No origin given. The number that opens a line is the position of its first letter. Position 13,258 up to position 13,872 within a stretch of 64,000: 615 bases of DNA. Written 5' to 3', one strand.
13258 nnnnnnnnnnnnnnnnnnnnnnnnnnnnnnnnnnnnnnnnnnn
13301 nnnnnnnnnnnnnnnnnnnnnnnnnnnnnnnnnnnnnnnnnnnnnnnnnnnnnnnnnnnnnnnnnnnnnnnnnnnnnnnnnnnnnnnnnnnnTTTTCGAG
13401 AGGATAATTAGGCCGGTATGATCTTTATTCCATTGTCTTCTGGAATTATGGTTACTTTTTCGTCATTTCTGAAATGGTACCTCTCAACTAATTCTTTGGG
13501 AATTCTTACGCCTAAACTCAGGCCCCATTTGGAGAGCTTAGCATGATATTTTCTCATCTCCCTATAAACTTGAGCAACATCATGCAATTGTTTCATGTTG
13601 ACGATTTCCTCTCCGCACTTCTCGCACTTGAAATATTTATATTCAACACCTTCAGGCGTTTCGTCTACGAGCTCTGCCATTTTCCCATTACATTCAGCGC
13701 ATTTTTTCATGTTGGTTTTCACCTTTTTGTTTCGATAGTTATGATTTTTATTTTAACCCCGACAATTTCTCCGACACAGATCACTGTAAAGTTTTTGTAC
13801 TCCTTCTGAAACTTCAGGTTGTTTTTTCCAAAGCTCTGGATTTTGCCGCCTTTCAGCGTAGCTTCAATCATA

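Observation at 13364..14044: Toxin-antitoxin-like cassette (DUF4258 plus Zn-ribbon/AbrB protein) flanked by perfect 29 bp direct repeats that duplicate a gene start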

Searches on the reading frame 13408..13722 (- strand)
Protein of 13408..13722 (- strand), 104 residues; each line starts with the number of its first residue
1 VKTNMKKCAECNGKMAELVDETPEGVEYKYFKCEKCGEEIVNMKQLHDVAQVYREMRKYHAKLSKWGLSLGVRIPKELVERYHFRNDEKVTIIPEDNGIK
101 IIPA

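Call 4: search_protein_families(library=pfam, proteins=[window:13408-13722:-], max_evalue=0.1)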
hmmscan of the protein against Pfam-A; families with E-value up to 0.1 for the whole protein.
window:13408-13722:- (104 aa): 9 families
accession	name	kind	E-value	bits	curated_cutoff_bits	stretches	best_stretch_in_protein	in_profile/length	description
PF04014.23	MazE_antitoxin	-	1.8e-07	31.4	24.7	1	64-103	2-42/48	Antidote-toxin recognition MazE, bacterial antitoxin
PF14149.11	YhfH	-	0.011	16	27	0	3-17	11-25/37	YhfH-like protein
PF17530.7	NS3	-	0.022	14.6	25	1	29-82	33-87/245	Non-structural protein NS3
PF02318.22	FYVE_2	-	0.052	14.2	27.2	1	4-66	53-113/118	FYVE-type zinc finger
PF18439.7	zf_UBZ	-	0.052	13.7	25.6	0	30-40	2-12/32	Ubiquitin-Binding Zinc Finger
PF09723.15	Zn_ribbon_8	-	0.057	13.9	34.4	0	31-44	6-19/41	Zinc ribbon domain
PF00684.25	DnaJ_CXXCXGXG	-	0.062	14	32.7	1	3-39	13-50/65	DnaJ central domain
PF23455.1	DUF7129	-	0.068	13.4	30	0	31-42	28-39/45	Domain of unknown function (DUF7129)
PF24042.1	DUF7351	-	0.089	13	31.2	1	8-41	69-105/177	Domain of unknown function (DUF7351)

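Call 8: find_encoding_contigs(protein=window:13408-13722:-, flank=6000, max_places=10)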
Protein window:13408-13722:- (104 aa): no gene with exactly this product is on record in the collection.

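Call 20: find_homologous_proteins(query=window:13411-13710:-)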
Query seq(100 aa) (100 aa): 278 proteins with E <= 0.001 among 278 candidates; the best 120 are listed.
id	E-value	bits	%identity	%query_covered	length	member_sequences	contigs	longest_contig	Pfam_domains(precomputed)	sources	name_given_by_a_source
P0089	4.4e-57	208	90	100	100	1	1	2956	PF04014.24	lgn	-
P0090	9.2e-56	204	87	100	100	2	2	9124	PF04014.24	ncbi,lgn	-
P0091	1.5e-55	203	88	100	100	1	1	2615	PF04014.24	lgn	-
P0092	3.3e-54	199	100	90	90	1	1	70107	PF04014.24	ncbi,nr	ncbi:MAG: AbrB/MazE/SpoVT family DNA-binding domain-containing protein [Nanoarchaeota archaeon]|nr:A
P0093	4.1e-52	192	97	90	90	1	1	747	PF04014.24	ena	-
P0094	1.0e-49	184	80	99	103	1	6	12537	PF04014.24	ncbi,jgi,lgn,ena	-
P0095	1.6e-49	184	89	90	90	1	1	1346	PF04014.24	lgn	-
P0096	3.5e-48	180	80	100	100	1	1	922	PF04014.24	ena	-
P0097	8.4e-48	178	76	100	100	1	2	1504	PF04014.24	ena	-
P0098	3.0e-47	177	76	100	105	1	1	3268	PF04014.24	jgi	-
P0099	3.1e-47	176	77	100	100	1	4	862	PF04014.24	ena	-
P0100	3.8e-47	176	77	100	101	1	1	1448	PF04014.24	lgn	-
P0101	1.1e-46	175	76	100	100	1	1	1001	PF04014.24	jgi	-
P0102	1.5e-46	174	94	84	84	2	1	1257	-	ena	-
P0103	2.0e-46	174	76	100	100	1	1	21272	PF04014.24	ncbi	ncbi:AbrB/MazE/SpoVT family DNA-binding domain-containing protein [Nanoarchaeota archaeon]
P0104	7.0e-46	172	74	100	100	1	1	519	PF04014.24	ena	-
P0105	8.2e-46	172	74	99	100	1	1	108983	PF04014.24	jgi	jgi:DNA-directed RNA polymerase subunit RPC12/RpoP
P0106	9.4e-46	172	73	98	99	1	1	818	PF04014.24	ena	-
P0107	1.1e-45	171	74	100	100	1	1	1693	PF04014.24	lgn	-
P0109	1.2e-45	171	74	100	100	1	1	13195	PF04014.24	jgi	jgi:DNA-directed RNA polymerase subunit RPC12/RpoP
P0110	1.4e-45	171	73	100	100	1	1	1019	PF04014.24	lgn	-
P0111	1.6e-45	171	72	100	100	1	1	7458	PF04014.24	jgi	jgi:DNA-directed RNA polymerase subunit RPC12/RpoP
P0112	1.7e-45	171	71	100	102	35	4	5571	PF04014.24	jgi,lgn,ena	-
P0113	2.0e-45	171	73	100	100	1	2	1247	PF04014.24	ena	-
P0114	2.5e-45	170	73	100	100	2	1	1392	PF04014.24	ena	-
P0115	3.3e-45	170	73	100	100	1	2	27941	PF04014.24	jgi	jgi:predicted RNA-binding Zn-ribbon protein involved in translation (DUF1610 family)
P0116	4.8e-45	169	73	100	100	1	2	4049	PF04014.24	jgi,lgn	jgi:DNA-directed RNA polymerase subunit RPC12/RpoP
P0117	6.2e-45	169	75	100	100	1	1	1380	PF04014.24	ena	-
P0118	6.4e-45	169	77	100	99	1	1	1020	PF04014.24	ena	-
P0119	6.6e-45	169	74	100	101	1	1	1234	PF04014.24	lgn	-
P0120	6.8e-45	169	72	100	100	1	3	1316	PF04014.24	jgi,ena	jgi:hypothetical protein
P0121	7.7e-45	169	71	100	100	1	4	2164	PF04014.24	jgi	jgi:hypothetical protein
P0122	9.8e-45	168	73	100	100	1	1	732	PF04014.24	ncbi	-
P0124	1.4e-44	168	71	100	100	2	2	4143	PF04014.24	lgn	-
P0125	1.5e-44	168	71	100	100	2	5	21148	PF04014.24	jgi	-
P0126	2.4e-44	167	70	100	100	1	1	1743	PF04014.24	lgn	-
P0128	4.8e-44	166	74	100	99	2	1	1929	PF04014.24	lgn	-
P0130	9.2e-44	165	75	99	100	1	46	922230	PF04014.24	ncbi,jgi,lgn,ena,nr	ncbi:AbrB/MazE/SpoVT family DNA-binding domain-containing protein [Candidatus Woesearchaeota archaeo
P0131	1.0e-43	165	72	100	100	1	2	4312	PF04014.24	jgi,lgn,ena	jgi:hypothetical protein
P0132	1.1e-43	165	71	99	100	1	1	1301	PF04014.24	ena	-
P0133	1.2e-43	165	71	100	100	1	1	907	PF04014.24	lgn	-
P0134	1.4e-43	165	69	100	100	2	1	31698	PF04014.24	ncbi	-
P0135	2.7e-43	164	68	100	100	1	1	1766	PF04014.24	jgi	-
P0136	3.7e-43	163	72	100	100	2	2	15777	PF04014.24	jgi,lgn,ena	-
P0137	3.8e-43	163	69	100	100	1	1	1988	PF04014.24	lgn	-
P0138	4.0e-43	163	70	100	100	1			PF04014.24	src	-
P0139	4.8e-43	163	71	100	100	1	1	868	PF04014.24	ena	-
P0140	4.8e-43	163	70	99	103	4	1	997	PF04014.24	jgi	-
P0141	5.1e-43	163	70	100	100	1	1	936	PF04014.24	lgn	-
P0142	5.4e-43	163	70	98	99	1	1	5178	PF04014.24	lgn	-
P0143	5.6e-43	163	68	100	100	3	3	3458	PF04014.24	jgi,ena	jgi:predicted RNA-binding Zn-ribbon protein involved in translation (DUF1610 family)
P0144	5.7e-43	163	69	100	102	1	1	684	PF04014.24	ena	-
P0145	6.5e-43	163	70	100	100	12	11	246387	PF04014.24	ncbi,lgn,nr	ncbi:AbrB/MazE/SpoVT family DNA-binding domain-containing protein [Candidatus Woesearchaeota archaeo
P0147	7.2e-43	162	70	100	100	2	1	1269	PF04014.24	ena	-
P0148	7.9e-43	162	71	100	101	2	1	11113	PF04014.24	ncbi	-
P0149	9.9e-43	162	68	100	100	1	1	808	PF04014.24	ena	-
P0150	1.3e-42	162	70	100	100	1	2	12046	PF04014.24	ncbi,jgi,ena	-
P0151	1.6e-42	161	70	99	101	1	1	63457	PF04014.24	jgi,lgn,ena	jgi:hypothetical protein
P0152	1.9e-42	161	69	99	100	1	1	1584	PF04014.24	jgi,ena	-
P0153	2.0e-42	161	73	99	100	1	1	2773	PF04014.24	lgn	-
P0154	2.0e-42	161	71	100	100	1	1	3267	PF04014.24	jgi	jgi:DNA-directed RNA polymerase subunit M/transcription elongation factor TFIIS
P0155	2.0e-42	161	69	100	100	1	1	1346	PF04014.24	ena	-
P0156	2.3e-42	161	69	100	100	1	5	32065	PF04014.24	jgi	jgi:predicted RNA-binding Zn-ribbon protein involved in translation (DUF1610 family)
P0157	2.4e-42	161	68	98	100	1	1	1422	PF04014.24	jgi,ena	-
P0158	2.5e-42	161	66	100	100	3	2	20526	PF04014.24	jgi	jgi:DNA-directed RNA polymerase subunit RPC12/RpoP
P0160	4.0e-42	160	70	100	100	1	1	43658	PF04014.24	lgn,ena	-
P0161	4.6e-42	160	72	100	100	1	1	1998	PF04014.24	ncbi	-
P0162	4.7e-42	160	69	100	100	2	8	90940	PF04014.24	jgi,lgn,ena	jgi:hypothetical protein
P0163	5.7e-42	160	69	100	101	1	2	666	PF04014.24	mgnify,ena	mgnify:CR=1 FL=1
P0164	5.9e-42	160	68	100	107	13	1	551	PF04014.24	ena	-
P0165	6.2e-42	159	69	100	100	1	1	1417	PF04014.24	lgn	-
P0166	7.0e-42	159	68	100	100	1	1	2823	PF04014.24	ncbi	-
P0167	7.0e-42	159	72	100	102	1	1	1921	PF04014.24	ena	-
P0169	7.9e-42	159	67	100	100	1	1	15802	PF04014.24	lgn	-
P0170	1.0e-41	159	68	100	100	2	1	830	PF04014.24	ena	-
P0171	1.1e-41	159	70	100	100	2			PF04014.24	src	-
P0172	1.2e-41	159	68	100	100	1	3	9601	PF04014.24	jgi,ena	-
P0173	1.3e-41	158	67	100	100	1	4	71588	PF04014.24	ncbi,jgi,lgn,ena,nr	ncbi:MAG: AbrB/MazE/SpoVT family DNA-binding domain-containing protein [Nanoarchaeota archaeon]|nr:A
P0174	1.4e-41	158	72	100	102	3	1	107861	PF04014.24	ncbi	-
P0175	2.3e-41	158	69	100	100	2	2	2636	PF04014.24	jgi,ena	-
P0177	2.9e-41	157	69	100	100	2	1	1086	PF04014.24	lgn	-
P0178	3.2e-41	157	70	100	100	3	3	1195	PF04014.24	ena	-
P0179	3.4e-41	157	69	99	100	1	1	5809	PF04014.24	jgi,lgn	jgi:hypothetical protein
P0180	4.1e-41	157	69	100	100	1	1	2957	PF04014.24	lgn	-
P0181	4.2e-41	157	67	100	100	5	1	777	PF04014.24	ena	-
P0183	4.8e-41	157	66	100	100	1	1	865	PF04014.24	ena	-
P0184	4.9e-41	157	67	100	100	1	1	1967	PF04014.24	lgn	-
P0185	5.4e-41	156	68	99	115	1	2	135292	PF04014.24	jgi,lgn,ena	-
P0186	5.5e-41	156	68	100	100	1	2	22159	PF04014.24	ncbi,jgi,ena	-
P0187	5.8e-41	156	70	100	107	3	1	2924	PF04014.24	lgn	-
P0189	7.3e-41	156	67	100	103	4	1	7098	PF04014.24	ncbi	-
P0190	7.5e-41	156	70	100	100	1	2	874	PF04014.24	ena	-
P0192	8.4e-41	156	66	100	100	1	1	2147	PF04014.24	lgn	-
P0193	9.3e-41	156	66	100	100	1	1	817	PF04014.24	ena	-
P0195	1.1e-40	155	74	90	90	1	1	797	PF04014.24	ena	-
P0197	1.2e-40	155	67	100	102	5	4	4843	PF04014.24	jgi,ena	-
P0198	1.4e-40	155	69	100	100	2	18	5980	PF04014.24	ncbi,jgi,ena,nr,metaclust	ncbi:hypothetical protein COX84_03140 [Candidatus Micrarchaeota archaeon CG_4_10_14_0_2_um_filter_49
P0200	1.7e-40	155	66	100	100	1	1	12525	PF04014.24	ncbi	-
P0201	1.9e-40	155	64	100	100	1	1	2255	PF04014.24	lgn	-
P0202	1.9e-40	155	69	100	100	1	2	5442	PF04014.24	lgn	-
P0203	2.4e-40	154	66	100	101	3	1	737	PF04014.24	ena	-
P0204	2.5e-40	154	69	100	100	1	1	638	PF04014.24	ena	-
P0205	2.8e-40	154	65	100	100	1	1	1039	PF04014.24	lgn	-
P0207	3.1e-40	154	67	99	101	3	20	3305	PF04014.24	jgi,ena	-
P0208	3.2e-40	154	68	100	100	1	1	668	PF04014.24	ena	-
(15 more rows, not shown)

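Call 29: find_encoding_contigs(protein=P0090, flank=4000, max_places=6)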
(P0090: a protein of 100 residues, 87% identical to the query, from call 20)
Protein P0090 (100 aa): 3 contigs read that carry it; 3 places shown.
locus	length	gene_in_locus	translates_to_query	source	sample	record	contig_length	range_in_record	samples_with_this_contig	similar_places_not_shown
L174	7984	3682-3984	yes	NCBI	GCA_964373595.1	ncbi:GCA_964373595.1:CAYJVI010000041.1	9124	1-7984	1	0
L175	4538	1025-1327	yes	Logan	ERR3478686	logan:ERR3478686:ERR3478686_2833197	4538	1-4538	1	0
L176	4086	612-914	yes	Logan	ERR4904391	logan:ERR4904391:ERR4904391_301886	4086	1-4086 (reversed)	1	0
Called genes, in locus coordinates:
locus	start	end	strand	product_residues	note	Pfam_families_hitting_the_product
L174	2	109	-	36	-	?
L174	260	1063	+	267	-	PF23023:Anti-Pycsar_Apyc1, PF13483:Lactamase_B_3 (weak), PF12706:Lactamase_B_2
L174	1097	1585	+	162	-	-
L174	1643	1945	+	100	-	-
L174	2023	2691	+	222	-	PF06037:DUF922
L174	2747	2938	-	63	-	-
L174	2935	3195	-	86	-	PF04014:MazE_antitoxin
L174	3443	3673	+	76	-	-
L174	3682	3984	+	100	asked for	PF04014:MazE_antitoxin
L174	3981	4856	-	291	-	PF06550:SPP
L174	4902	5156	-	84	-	-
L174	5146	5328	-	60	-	-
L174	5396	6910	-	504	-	PF01935:DUF87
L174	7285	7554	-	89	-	PF17723:RHH_8 (weak), PF01402:RHH_1 (weak)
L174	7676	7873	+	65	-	PF01247:Ribosomal_L35Ae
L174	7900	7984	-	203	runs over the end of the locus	-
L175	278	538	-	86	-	PF04014:MazE_antitoxin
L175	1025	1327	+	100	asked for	PF04014:MazE_antitoxin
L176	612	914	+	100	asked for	PF04014:MazE_antitoxin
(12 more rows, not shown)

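Call 30: find_encoding_contigs(protein=P0094, flank=4000, max_places=6)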
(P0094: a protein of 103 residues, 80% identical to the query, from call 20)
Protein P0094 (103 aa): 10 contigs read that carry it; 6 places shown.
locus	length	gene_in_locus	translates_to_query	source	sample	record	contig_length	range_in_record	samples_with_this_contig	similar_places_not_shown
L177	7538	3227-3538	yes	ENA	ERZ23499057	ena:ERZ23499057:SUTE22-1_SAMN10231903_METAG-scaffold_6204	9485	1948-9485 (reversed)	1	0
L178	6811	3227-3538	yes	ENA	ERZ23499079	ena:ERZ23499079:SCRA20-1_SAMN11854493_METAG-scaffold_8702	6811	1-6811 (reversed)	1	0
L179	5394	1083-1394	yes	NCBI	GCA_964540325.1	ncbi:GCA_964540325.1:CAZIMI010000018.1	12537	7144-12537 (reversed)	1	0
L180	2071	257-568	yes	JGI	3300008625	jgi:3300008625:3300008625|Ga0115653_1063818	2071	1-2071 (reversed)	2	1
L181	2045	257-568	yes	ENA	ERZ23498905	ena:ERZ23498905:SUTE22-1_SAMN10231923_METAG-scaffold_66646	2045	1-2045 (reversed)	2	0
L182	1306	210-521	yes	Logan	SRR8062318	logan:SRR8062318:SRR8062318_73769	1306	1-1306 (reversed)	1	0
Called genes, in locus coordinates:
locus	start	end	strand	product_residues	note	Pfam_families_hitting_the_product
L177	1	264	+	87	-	?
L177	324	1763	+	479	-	PF01636:APH (weak)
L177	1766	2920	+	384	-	PF04055:Radical_SAM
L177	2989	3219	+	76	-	-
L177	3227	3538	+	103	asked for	PF04014:MazE_antitoxin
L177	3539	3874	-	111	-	PF02643:DUF192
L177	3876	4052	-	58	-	-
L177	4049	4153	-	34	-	-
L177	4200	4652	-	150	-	PF09183:DUF1947 (weak), PF01472:PUA, PF03657:UPF0113 (faint), PF26292:PUA_elF2D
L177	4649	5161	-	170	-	-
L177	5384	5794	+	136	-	-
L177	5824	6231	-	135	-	-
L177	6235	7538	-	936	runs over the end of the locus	PF00133:tRNA-synt_1, PF09334:tRNA-synt_1g, PF08264:Anticodon_1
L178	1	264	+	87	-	?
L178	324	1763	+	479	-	PF01636:APH (weak)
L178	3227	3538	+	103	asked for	PF04014:MazE_antitoxin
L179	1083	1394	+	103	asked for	PF04014:MazE_antitoxin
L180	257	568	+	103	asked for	PF04014:MazE_antitoxin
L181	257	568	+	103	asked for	PF04014:MazE_antitoxin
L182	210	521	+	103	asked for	PF04014:MazE_antitoxin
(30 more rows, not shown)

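Call 34: find_related_loci(query=A3, collection=viral_contigs, flank=4000)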
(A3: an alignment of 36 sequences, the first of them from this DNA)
Query A3 (100 aa) in viral_contigs; peptide patterns used: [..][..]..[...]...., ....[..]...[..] (x = any residue, [..] = any of these).
205 stretches matched a pattern, but none encodes a relative of the query by tblastn (E <= 1e-3).

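Call 36: find_encoding_contigs(protein=P0130, flank=3000, max_places=10)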
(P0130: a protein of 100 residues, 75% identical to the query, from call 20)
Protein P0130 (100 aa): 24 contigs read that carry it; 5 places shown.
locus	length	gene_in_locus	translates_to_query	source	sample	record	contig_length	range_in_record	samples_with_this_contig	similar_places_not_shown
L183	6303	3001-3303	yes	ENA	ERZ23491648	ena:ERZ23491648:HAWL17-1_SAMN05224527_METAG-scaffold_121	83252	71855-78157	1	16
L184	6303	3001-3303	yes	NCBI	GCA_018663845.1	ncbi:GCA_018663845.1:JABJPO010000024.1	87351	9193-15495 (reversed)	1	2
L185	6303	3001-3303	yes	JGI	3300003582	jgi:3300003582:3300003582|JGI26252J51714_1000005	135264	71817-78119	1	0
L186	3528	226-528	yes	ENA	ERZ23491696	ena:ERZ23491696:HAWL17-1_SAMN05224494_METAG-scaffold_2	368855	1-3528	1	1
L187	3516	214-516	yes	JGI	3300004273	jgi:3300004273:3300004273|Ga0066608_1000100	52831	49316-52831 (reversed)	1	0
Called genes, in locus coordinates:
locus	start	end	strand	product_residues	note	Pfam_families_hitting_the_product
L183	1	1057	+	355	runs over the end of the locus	PF12000:Glyco_trans_4_3 (weak), PF00534:Glycos_transf_1 (faint), PF13524:Glyco_trans_1_2 (weak), PF13692:Glyco_trans_1_4 (faint)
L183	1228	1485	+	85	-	-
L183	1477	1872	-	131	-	PF00293:NUDIX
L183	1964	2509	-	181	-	-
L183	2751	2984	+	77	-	PF14076:DUF4258 (faint)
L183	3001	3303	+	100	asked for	PF04014:MazE_antitoxin (weak)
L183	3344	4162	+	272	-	PF00520:Ion_trans, PF07885:Ion_trans_2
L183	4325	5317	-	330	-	PF02811:PHP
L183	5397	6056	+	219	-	PF00702:Hydrolase, PF12710:HAD, PF13419:HAD_2, PF13242:Hydrolase_like (weak)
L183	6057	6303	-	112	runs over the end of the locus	-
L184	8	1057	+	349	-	PF12000:Glyco_trans_4_3 (weak), PF00534:Glycos_transf_1 (faint), PF13524:Glyco_trans_1_2 (weak), PF13692:Glyco_trans_1_4 (faint)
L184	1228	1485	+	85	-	-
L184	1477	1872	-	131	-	PF00293:NUDIX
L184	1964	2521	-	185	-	-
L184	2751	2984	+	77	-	PF14076:DUF4258 (faint)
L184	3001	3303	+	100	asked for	PF04014:MazE_antitoxin (weak)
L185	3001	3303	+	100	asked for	PF04014:MazE_antitoxin (weak)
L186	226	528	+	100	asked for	PF04014:MazE_antitoxin (weak)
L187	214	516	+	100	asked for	PF04014:MazE_antitoxin (weak)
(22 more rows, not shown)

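Call 37: find_encoding_contigs(protein=P0103, flank=3000, max_places=10)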
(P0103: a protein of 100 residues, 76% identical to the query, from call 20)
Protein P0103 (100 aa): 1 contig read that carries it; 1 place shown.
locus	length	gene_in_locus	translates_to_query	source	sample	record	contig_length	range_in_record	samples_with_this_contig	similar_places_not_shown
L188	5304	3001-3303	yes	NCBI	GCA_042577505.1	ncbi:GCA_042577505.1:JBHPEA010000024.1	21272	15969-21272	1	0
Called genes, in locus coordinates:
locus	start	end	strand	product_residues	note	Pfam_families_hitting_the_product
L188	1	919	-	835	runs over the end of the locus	PF11617:Cu-binding_MopE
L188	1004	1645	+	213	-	PF00834:Ribul_P_3_epim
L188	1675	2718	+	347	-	PF00579:tRNA-synt_1b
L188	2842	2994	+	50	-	-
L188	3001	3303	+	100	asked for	PF04014:MazE_antitoxin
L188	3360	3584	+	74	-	-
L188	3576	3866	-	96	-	-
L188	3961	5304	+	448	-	PF07470:Glyco_hydro_88 (faint), PF25840:Ulvan_lyase_N (weak), PF06662:C5-epim_C (faint)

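Call 57: search_solved_structures(query=A3, max_evalue=0.1)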
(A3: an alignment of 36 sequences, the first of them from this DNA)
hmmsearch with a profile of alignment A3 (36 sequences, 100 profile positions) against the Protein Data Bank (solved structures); distinct sequences matched with E-value up to 0.1: 5.
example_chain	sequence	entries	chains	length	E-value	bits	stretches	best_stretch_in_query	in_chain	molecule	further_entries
7d2n_E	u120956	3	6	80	2.7e-05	27.5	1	57-99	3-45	AbrB/MazE/SpoVT family DNA-binding domain-containing protein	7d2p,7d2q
2mrn_A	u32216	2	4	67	0.0041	20.5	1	53-88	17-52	Antitoxin MazE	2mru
1ub4_C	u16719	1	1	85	0.019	18.4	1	56-88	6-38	MazE protein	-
1mvf_D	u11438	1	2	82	0.022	18.2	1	56-88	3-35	PemI-like protein 1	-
7mc1_A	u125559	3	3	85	0.069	16.6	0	27-60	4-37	Isoform 2 of Zinc finger and BTB domain-containing protein 17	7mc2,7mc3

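Call 69: search_dna_similar(query=window:13411-13710:-, collection=plasmids, mode=protein, max_evalue=0.001, max_rows=10)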
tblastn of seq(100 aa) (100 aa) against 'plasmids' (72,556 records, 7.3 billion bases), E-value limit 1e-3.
Records with a match: 1; places in all: 1; records where one place covers at least 80% of the query: 0.
Best place of each record, by identity: <60% 1.
By first word of the organism name: Aureispira 1.
By predicted mobility (MOB-suite, as given by PLSDB): non-mobilizable 1.
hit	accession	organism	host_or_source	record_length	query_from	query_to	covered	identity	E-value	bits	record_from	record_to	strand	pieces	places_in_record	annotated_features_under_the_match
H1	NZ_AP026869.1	Aureispira anguillae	Anguilla japonica,Standard,head of ...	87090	53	100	48%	40.7%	1e-4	46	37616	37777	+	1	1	AbrB/MazE/SpoVT family DNA-binding domain-containing protein | hypothetical protein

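Call 70: search_dna_similar(query=window:13411-13710:-, collection=phages, mode=protein, max_evalue=0.001, max_rows=10)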
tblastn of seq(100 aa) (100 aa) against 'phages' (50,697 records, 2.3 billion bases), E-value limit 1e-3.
No match.

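Call 72: search_protein_families(library=ncbifam, proteins=[window:13411-13710:-], max_evalue=0.01)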
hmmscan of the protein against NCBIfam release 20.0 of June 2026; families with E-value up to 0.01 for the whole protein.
seq(100 aa): 1 family
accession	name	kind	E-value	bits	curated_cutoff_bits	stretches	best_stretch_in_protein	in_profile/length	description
TIGR02609.1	doc_partner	hypoth_equivalog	3.4e-05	24.1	55.9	1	57-98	1-42/74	putative addiction module antidote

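Call 73: search_protein_families(library=padloc, proteins=[window:13411-13710:-], max_evalue=0.01)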
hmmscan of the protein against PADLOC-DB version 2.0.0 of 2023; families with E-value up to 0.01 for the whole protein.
seq(100 aa): 0 families

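Call 84: search_protein_families(library=pfam, proteins=[L174:1643-1945:+], max_evalue=0.01)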
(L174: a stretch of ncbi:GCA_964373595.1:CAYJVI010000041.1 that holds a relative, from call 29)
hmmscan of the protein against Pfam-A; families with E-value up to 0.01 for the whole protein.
L174:1643-1945:+ (100 aa): 0 families
